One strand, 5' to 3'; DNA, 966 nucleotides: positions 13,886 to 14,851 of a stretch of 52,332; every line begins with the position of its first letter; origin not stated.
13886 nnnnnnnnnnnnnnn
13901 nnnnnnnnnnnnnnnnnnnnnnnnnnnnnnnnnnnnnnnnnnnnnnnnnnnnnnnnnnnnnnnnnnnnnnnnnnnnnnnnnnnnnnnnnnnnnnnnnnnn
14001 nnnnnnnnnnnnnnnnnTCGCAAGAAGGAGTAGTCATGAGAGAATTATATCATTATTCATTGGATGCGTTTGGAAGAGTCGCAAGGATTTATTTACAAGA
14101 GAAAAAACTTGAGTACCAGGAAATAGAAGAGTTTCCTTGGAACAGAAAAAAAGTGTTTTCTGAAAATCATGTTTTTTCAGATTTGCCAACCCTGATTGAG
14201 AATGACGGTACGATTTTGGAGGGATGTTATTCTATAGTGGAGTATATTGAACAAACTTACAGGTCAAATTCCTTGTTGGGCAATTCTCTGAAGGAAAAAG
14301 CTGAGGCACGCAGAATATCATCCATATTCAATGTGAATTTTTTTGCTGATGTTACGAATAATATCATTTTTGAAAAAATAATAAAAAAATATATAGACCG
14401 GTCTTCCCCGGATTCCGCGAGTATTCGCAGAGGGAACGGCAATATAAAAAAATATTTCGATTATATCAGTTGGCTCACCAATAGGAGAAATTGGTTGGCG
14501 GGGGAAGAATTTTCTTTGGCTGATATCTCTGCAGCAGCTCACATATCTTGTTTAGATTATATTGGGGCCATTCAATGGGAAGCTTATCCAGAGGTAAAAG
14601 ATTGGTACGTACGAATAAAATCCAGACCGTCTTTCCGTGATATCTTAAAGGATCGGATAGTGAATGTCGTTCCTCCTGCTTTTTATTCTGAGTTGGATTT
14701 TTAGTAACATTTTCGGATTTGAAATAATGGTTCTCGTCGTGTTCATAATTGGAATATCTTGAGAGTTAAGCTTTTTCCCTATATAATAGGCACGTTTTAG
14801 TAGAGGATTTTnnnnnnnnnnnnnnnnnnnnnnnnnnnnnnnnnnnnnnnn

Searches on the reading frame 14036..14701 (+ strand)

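Call 16: search_protein_families(library=pfam, proteins=[window:14036-14701:+], max_evalue=0.01)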
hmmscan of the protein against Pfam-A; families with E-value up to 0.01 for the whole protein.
window:14036-14701:+ (222 aa): 8 families
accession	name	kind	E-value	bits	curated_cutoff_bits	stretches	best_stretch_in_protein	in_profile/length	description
PF13417.12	GST_N_3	-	7.6e-09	36.2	22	1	4-77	1-73/75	Glutathione S-transferase, N-terminal domain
PF00043.30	GST_C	-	2.4e-08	34.6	20.7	1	119-198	13-93/93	Glutathione S-transferase, C-terminal domain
PF14497.11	GST_C_3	-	2.4e-07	31.3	21.6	1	135-201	29-98/104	Glutathione S-transferase, C-terminal domain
PF13410.11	GST_C_2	-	6.6e-06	26.6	24.9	1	139-191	10-67/69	Glutathione S-transferase, C-terminal domain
PF13409.12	GST_N_2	-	3.8e-05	24.7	25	1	12-73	4-69/70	Glutathione S-transferase, N-terminal domain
PF02798.26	GST_N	-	0.00093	19.9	20.9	1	4-72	5-75/76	Glutathione S-transferase, N-terminal domain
PF07751.16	Abi_2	-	0.007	17.1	25.6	1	32-166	20-140/184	Abi-like protein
PF10568.15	Tom37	-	0.0091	16.8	25.1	0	48-92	26-72/124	Outer mitochondrial membrane transport complex protein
